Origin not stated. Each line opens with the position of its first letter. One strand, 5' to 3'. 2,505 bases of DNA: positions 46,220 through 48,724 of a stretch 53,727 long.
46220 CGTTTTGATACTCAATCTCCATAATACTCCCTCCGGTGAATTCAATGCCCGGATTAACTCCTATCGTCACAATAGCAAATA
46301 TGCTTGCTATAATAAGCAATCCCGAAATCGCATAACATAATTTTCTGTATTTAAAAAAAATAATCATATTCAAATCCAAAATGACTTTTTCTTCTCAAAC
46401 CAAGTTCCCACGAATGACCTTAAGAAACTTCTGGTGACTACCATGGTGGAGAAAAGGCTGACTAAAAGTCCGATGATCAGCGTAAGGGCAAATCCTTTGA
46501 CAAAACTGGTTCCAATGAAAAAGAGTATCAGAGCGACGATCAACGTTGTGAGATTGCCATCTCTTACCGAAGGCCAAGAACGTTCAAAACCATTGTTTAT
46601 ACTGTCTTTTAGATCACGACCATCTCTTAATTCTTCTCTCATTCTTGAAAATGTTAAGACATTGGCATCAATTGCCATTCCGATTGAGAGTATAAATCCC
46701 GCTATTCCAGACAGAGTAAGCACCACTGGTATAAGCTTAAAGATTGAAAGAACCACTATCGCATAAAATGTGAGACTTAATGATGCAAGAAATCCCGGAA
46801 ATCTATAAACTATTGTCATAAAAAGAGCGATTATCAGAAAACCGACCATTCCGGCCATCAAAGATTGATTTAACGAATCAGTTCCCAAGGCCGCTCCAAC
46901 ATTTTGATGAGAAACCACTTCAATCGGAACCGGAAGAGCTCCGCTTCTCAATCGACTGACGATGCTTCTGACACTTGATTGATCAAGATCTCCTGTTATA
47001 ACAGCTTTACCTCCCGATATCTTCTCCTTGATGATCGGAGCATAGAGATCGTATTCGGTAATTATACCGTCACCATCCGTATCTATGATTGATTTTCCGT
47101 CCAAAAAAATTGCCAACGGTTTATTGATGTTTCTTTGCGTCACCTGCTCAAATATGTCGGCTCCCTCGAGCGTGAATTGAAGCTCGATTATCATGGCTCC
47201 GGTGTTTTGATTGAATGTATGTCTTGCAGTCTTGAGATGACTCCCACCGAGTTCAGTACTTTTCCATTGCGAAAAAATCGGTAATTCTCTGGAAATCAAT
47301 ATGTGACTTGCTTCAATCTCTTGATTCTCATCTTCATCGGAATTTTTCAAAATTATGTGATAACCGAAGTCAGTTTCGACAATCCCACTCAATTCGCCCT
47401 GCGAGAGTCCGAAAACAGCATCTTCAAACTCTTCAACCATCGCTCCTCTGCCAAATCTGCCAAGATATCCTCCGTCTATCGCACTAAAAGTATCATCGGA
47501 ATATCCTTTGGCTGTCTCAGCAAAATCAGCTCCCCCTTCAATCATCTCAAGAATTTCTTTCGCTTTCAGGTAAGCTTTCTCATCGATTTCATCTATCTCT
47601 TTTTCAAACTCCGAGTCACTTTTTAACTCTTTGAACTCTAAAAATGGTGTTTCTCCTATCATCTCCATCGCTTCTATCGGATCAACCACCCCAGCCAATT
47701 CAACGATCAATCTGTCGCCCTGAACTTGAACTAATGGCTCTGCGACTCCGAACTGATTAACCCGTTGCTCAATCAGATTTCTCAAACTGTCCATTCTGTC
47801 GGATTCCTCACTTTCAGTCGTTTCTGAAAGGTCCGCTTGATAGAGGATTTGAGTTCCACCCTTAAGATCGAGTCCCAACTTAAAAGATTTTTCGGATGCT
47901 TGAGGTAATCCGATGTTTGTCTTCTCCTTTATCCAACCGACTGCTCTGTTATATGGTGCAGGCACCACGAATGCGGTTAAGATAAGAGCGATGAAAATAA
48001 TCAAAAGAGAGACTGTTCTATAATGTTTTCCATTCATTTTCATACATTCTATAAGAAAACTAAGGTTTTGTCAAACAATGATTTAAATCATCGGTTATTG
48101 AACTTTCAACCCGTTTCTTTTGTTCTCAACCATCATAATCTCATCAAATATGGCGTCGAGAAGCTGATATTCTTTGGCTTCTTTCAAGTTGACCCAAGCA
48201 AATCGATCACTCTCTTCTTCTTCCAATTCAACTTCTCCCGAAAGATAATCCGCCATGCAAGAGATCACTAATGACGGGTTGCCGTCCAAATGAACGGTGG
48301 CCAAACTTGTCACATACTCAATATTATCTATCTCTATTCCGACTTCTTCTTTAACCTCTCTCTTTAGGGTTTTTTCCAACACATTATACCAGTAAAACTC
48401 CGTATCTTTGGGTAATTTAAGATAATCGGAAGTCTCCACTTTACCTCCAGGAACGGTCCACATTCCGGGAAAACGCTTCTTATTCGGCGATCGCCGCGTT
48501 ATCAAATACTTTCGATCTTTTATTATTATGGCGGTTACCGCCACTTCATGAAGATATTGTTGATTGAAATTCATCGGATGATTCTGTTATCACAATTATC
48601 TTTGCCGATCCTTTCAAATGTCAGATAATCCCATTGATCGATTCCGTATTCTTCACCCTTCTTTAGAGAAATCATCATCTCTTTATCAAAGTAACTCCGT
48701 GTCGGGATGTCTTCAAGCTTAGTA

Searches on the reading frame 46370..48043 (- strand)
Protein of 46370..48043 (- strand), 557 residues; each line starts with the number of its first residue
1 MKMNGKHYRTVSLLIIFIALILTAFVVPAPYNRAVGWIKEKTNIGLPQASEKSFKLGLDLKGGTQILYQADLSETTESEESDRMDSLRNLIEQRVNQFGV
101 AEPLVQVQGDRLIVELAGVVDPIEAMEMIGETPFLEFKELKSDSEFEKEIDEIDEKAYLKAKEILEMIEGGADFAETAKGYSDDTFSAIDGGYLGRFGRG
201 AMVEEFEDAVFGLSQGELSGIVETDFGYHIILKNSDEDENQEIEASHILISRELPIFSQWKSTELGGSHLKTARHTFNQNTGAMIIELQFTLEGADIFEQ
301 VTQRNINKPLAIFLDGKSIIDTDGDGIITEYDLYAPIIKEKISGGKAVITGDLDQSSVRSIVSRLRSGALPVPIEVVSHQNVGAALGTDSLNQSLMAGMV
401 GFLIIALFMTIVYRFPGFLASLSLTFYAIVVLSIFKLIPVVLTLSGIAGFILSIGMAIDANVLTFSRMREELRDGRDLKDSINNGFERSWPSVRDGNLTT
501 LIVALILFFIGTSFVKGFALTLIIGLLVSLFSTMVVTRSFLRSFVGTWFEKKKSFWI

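Call 14: search_protein_families(library=pfam, proteins=[window:46370-48043:-], max_evalue=0.001)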
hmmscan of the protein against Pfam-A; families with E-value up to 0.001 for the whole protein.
window:46370-48043:- (557 aa): 8 families
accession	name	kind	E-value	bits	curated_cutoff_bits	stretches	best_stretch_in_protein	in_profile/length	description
PF13616.12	Rotamase_3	-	3.2e-23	82.9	22.5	1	151-231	30-110/116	PPIC-type PPIASE domain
PF00639.27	Rotamase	-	7.6e-21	75.4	21.7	1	150-232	11-94/97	PPIC-type PPIASE domain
PF22599.2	SecDF_P1_head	-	7e-20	71.5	27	1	262-372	18-114/114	SecDF, P1 head subdomain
PF21760.3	SecD_1st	-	7e-18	64.3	27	1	84-141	1-59/60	Protein translocase subunit SecDF, P1 domain, N-terminal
PF02355.23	SecD_SecF_C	-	2.3e-17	63.5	20.5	1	374-542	13-184/189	Protein export membrane protein SecD/SecF, C-terminal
PF03176.21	MMPL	-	5e-10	39.3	20.5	1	374-553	125-312/333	MMPL family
PF13145.12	Rotamase_2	-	3.9e-05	24.9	27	1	154-232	40-104/121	PPIC-type PPIASE domain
PF07549.19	Sec_GG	-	0.00022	21.1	20.3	1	54-71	8-25/28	SecD/SecF GG Motif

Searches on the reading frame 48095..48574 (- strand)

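Call 14: search_protein_families(library=pfam, proteins=[window:48095-48574:-], max_evalue=0.001)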
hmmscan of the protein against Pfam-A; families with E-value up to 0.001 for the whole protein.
window:48095-48574:- (159 aa): 2 families
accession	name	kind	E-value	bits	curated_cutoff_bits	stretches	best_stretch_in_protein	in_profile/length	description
PF00293.34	NUDIX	-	5e-16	59.4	21.1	1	9-135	2-119/134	NUDIX domain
PF14815.12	NUDIX_4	-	8.8e-08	32.4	35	1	14-141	2-106/113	NUDIX domain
